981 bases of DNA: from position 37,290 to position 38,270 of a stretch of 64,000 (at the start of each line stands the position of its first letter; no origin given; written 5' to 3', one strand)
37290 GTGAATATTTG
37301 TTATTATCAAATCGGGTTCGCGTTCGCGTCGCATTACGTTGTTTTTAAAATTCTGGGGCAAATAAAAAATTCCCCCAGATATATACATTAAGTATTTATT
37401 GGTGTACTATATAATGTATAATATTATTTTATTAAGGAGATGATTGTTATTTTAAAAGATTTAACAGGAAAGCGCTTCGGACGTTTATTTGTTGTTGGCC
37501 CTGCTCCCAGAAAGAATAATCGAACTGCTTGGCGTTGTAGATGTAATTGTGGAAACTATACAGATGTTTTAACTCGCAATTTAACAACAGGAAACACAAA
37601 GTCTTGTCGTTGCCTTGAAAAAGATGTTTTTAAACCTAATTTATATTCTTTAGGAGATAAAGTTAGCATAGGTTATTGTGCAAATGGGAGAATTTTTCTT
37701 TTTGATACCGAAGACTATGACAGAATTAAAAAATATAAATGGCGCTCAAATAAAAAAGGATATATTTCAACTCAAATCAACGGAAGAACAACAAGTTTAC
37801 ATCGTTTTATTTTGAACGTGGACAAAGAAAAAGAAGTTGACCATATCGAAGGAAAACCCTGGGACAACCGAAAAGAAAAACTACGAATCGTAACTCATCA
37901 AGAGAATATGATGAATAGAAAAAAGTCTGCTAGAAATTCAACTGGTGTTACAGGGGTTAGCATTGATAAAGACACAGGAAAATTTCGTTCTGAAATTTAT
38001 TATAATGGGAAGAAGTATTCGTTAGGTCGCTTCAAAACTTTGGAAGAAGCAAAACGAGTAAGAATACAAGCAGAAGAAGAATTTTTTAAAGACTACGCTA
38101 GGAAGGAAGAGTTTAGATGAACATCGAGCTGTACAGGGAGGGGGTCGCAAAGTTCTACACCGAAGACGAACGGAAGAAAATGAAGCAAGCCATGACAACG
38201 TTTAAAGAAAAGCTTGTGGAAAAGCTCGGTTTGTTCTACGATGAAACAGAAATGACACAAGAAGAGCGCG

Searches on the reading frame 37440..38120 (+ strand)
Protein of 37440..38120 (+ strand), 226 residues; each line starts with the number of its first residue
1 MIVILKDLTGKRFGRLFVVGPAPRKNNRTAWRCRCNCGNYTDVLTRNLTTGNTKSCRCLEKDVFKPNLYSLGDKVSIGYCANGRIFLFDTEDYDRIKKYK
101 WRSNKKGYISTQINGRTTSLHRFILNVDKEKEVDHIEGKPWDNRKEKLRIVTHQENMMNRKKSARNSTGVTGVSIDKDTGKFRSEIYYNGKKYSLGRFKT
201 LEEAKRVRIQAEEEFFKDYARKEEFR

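Call 7: search_protein_families(library=pfam, proteins=[window:37440-38120:+], max_evalue=0.01)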
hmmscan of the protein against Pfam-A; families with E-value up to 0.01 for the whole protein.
window:37440-38120:+ (226 aa): 2 families
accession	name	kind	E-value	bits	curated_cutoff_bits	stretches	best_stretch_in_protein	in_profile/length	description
PF13392.12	HNH_3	-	7.5e-07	29.1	24.8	1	127-158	15-46/46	HNH endonuclease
PF00847.26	AP2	-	9.3e-06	26.3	33.3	1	169-212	2-48/54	AP2 domain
